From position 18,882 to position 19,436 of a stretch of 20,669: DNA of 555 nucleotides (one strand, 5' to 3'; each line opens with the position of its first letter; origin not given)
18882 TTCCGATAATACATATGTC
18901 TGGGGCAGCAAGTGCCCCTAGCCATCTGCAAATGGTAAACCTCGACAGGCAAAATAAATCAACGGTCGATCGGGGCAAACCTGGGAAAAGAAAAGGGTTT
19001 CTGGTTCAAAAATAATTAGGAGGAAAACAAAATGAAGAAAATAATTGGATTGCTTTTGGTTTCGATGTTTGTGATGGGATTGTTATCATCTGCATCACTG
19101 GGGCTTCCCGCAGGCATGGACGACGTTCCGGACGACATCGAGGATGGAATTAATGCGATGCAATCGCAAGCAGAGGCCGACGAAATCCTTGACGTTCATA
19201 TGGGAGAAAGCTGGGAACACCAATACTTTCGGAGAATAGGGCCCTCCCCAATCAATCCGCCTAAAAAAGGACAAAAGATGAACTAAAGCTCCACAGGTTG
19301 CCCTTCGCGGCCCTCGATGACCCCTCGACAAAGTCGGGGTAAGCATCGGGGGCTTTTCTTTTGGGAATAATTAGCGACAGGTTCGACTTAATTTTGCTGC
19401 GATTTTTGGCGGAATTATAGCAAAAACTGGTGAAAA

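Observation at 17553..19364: Tandem paralogous secreted-peptide cassettes with conserved promoter, leader, signal peptide and terminator but unrelated mature peptides, separated by an ORF6N/KilA-N gene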

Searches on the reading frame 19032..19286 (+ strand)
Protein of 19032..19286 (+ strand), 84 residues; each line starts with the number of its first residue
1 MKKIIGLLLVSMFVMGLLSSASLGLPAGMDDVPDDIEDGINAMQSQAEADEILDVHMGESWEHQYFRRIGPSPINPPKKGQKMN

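Call 9: search_protein_families(library=pfam, proteins=[window:19032-19286:+], max_evalue=0.01)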
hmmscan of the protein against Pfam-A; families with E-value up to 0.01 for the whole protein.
window:19032-19286:+ (84 aa): 0 families

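Call 12: find_encoding_contigs(protein=window:19032-19286:+, flank=10000, max_places=6)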
Protein window:19032-19286:+ (84 aa): 3 contigs read that carry it; 3 places shown.
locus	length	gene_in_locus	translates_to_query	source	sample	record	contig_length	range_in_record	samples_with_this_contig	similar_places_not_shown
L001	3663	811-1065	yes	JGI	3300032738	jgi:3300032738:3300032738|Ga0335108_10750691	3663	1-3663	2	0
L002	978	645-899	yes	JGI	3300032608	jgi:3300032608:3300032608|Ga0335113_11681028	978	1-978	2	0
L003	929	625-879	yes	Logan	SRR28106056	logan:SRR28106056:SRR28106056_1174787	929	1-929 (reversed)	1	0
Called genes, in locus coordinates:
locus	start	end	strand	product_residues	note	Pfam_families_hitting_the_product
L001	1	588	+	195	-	?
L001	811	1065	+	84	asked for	-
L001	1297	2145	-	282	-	PF00763:THF_DHG_CYH, PF02882:THF_DHG_CYH_C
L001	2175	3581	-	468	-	PF10396:TrmE_N, PF12631:MnmE_helical, PF01926:MMR_HSR1, PF02421:FeoB_N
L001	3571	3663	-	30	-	?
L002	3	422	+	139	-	?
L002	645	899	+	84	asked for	-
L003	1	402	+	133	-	?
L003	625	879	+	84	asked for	-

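Call 25: find_homologous_proteins(query=window:19032-19286:+, max_evalue=0.1)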
Query window:19032-19286:+ (84 aa): 1 proteins with E <= 0.1 among 10 candidates.
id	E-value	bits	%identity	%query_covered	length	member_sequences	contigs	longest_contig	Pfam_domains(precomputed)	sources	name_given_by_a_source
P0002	1.3e-48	180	100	100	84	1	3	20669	-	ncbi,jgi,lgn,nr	ncbi:MAG: hypothetical protein HQ596_05140 [Candidatus Saganbacteria bacterium]|nr:hypothetical prot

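Call 45: search_protein_families(library=padloc, proteins=[window:19032-19286:+], max_evalue=0.01)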
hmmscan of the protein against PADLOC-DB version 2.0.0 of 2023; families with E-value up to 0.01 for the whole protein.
window:19032-19286:+ (84 aa): 0 families

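Call 46: search_protein_families(library=phrogs, proteins=[window:19032-19286:+], max_evalue=0.01)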
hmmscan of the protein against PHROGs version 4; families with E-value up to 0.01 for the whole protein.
window:19032-19286:+ (84 aa): 0 families

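Call 47: search_protein_families(library=ncbifam, proteins=[window:19032-19286:+], max_evalue=0.01)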
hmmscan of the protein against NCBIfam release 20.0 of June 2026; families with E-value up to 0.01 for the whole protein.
window:19032-19286:+ (84 aa): 0 families

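Call 75: predict_structure(protein=window:19032-19283:+)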
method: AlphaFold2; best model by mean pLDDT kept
length: 84 residues; sequences in the alignment: 1
mean_pLDDT: 62.4   pTM: 0.26
mean pLDDT of the five models: 62.4, 62.1, 59.9, 59.3, 58.8
residues with pLDDT >= 90: 1; 70-90: 17; 50-70: 60; < 50: 6
segments of 3 or more residues with pLDDT < 50: none
pLDDT, mean of each block of 10 residues (from residue 1): 84 83 58 58 53 57 51 56 61
secondary structure, 60 per line:
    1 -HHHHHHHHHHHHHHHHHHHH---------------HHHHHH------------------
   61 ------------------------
elements in order: H2-21 H37-42

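Call 81: search_protein_representatives(protein=window:19032-19283:+)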
Query: 84 residues. Proteins with E-value up to 0.001 (for the whole library): 2; up to 1e-10: 2; up to 1e-30: 1. The best 2 are listed.
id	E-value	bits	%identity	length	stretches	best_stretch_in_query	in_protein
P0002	4.1e-49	179.9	100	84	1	1-84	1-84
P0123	4.2e-11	58.8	28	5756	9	19-65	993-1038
